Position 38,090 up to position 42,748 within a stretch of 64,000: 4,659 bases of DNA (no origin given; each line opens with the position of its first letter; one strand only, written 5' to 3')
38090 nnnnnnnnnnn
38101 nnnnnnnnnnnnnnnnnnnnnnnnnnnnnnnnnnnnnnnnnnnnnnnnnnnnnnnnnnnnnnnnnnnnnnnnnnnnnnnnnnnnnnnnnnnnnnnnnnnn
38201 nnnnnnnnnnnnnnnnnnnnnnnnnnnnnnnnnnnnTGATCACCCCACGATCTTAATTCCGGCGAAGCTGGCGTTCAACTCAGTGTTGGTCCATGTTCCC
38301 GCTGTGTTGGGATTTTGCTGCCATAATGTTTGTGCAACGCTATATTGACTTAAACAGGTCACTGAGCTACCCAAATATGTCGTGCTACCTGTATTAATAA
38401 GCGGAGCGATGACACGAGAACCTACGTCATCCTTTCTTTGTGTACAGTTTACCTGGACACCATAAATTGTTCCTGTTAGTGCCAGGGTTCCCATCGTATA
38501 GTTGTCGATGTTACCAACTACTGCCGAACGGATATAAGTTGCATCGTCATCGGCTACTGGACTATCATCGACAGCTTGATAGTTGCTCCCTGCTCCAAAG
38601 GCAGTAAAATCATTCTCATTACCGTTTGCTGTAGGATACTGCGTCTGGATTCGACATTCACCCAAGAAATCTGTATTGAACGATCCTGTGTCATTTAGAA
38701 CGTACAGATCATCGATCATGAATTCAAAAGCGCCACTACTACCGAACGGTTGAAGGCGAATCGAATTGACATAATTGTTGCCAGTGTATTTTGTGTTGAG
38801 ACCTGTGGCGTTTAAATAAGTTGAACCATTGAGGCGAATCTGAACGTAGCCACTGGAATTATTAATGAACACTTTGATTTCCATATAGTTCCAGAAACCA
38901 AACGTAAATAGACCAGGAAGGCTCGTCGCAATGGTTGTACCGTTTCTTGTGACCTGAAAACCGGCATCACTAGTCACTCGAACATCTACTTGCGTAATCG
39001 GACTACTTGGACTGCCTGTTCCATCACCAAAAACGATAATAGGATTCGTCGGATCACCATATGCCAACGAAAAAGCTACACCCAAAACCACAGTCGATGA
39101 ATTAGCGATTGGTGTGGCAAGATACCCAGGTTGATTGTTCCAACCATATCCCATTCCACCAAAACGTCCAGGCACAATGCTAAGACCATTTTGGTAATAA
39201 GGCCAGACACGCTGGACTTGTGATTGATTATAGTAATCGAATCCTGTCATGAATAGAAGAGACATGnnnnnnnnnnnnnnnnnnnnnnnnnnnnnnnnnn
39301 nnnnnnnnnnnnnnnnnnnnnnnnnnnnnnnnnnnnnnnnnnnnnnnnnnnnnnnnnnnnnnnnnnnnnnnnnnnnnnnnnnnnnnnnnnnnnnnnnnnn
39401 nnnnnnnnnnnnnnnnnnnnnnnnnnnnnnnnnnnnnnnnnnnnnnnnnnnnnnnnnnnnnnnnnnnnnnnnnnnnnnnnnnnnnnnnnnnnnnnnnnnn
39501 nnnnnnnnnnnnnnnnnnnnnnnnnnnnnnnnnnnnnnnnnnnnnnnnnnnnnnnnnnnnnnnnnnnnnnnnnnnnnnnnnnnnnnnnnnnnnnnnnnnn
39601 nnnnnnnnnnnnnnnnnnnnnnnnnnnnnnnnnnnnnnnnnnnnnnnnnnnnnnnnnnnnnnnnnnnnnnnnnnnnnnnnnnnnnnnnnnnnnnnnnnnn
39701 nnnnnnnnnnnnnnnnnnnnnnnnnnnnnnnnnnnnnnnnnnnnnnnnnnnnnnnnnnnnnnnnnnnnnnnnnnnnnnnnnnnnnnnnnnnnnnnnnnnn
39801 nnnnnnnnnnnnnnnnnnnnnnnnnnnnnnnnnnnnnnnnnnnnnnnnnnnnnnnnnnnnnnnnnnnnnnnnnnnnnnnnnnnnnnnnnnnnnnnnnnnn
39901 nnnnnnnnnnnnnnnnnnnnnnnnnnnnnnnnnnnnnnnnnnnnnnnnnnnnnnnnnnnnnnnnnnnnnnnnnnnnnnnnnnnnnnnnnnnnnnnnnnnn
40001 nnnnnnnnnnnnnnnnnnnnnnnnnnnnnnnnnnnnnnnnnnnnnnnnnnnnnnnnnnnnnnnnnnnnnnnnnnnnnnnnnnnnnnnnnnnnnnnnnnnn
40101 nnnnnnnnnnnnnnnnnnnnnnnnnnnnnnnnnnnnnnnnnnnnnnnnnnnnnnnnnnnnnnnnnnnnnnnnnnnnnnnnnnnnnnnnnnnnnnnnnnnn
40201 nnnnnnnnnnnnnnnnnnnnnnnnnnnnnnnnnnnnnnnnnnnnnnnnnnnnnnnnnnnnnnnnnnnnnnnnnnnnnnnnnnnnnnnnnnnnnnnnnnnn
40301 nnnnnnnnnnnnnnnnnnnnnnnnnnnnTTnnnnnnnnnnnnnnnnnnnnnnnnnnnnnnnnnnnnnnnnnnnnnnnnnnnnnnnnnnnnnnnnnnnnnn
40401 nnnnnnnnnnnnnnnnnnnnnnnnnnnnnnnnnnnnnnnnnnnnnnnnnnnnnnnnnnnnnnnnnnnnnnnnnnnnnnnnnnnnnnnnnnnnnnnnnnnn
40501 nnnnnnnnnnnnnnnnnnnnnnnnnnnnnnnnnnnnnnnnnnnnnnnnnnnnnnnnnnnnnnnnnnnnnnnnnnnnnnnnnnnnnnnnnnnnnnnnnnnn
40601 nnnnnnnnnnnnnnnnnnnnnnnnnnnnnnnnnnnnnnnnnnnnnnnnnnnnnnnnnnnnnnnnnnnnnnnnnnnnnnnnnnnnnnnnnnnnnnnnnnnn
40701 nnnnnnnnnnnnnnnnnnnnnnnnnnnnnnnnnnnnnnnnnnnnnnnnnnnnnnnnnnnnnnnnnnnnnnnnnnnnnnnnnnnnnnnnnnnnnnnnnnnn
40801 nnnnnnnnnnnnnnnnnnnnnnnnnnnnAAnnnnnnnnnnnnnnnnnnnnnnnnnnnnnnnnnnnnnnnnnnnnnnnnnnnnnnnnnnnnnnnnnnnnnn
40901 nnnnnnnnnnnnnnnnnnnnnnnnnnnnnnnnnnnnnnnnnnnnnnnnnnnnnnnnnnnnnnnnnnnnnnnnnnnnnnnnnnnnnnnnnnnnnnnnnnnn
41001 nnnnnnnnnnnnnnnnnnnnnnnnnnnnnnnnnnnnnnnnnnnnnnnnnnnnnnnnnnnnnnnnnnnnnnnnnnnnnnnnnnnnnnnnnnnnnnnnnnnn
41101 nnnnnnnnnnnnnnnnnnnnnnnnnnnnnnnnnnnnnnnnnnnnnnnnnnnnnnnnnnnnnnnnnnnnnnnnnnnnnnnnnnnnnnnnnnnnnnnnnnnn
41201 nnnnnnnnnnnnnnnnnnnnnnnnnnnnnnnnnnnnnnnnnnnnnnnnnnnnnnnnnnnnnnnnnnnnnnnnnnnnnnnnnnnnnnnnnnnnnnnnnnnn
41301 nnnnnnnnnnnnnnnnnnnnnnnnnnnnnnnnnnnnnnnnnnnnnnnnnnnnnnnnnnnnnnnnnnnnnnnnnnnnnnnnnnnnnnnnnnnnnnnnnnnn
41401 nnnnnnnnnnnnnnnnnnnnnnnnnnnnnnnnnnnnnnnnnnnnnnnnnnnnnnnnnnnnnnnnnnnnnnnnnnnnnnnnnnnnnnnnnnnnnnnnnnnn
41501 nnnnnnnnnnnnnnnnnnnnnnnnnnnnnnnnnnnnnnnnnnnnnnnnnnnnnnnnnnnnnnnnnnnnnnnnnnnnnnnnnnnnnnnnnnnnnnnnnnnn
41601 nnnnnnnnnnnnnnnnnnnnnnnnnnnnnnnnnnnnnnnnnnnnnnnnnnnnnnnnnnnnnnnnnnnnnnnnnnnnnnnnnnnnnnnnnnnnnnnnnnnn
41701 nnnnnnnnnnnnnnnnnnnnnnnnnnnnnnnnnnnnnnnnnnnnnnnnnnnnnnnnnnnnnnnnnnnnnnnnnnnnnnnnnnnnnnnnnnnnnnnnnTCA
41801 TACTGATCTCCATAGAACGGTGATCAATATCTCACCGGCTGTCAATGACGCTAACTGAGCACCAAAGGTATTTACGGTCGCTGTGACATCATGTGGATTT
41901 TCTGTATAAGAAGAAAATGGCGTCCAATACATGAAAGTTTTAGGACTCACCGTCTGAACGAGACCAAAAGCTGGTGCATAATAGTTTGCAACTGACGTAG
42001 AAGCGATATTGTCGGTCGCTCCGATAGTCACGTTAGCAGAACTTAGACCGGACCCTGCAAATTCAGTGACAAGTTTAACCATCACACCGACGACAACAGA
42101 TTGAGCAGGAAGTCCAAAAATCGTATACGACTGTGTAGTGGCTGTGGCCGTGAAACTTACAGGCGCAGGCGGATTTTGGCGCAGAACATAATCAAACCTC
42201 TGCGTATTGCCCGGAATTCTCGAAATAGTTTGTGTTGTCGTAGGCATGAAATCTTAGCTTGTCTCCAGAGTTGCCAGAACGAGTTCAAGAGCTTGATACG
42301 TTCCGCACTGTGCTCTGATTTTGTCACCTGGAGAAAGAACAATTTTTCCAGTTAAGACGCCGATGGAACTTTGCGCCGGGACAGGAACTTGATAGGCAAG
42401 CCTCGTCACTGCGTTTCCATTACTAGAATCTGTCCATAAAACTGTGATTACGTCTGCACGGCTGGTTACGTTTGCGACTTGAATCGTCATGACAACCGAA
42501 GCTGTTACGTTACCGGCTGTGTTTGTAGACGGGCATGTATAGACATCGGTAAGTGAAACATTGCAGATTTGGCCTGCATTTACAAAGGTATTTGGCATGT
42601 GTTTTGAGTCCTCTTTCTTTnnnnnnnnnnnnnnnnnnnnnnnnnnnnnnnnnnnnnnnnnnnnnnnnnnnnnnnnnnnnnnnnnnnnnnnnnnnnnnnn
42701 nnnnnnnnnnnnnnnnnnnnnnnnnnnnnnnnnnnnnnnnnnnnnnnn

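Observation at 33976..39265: Two tandem triplications of fibre-associated genes (family C about 130 aa x3; family B about 350 aa x3)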

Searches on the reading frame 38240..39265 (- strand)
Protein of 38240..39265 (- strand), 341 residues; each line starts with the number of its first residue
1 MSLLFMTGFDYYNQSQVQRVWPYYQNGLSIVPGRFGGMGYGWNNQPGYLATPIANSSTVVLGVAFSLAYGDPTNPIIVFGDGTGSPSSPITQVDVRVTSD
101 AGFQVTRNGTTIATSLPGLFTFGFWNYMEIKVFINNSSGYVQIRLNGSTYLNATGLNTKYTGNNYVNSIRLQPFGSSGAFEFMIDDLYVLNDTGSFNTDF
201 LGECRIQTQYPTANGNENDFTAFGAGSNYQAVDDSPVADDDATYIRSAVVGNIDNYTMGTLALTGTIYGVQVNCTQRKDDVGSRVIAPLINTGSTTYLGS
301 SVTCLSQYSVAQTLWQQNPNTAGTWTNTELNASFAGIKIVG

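Call 7: search_protein_families(library=phrogs, proteins=[window:38240-39265:-], max_evalue=0.01)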
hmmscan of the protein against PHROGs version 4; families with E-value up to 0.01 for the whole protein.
window:38240-39265:- (341 aa): 3 families
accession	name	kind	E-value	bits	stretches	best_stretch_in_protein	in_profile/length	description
phrog_2448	-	unknown function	1.3e-33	117.6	1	3-339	2-333/335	-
phrog_6368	-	unknown function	6.7e-10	39.7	1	99-338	98-325/328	-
phrog_14065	-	unknown function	0.00042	19.6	1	169-285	170-291/1152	-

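Call 8: search_protein_families(library=pfam, proteins=[window:38240-39265:-], max_evalue=0.1)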
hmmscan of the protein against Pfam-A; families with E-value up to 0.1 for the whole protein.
window:38240-39265:- (341 aa): 0 families

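Call 85: search_protein_families(library=ncbifam, proteins=[window:38240-39265:-], max_evalue=0.01)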
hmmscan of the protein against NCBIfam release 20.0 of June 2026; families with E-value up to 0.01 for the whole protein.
window:38240-39265:- (341 aa): 0 families

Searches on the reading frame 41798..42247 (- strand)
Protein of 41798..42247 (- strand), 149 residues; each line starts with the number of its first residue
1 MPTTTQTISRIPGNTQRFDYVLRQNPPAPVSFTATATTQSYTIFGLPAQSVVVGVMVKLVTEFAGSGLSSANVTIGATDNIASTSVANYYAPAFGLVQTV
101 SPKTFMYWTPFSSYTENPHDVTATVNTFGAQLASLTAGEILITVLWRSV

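Call 10: search_protein_families(library=phrogs, proteins=[window:41798-42247:-], max_evalue=0.001)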
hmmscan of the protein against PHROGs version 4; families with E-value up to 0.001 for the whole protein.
window:41798-42247:- (149 aa): 0 families

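Call 38: search_protein_families(library=pfam, proteins=[window:41798-42247:-], max_evalue=0.1)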
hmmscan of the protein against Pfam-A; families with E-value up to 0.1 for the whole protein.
window:41798-42247:- (149 aa): 1 family
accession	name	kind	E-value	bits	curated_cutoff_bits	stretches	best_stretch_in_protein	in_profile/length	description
PF04191.18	PEMT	-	0.074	13.9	25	1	87-147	28-83/105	Phospholipid methyltransferase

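Call 84: search_solved_structures(query=A6, max_evalue=1)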
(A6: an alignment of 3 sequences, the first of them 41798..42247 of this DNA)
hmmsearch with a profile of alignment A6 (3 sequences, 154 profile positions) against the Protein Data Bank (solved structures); distinct sequences matched with E-value up to 1: 0.

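Call 85: search_protein_families(library=ncbifam, proteins=[window:41798-42247:-], max_evalue=0.01)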
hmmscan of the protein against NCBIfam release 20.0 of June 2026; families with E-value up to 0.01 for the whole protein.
window:41798-42247:- (149 aa): 0 families

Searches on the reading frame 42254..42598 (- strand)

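Call 20: search_protein_families(library=phrogs, proteins=[window:42254-42598:-], max_evalue=0.001)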
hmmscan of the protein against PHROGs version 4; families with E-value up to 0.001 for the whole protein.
window:42254-42598:- (114 aa): 2 families
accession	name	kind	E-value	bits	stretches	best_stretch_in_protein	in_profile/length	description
phrog_1276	-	unknown function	3.8e-08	34.2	1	11-112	13-110/325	-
phrog_26609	-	unknown function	6.1e-07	30.2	1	25-111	90-176/180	-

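Call 38: search_protein_families(library=pfam, proteins=[window:42254-42598:-], max_evalue=0.1)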
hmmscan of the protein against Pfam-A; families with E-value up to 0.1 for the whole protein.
window:42254-42598:- (114 aa): 0 families
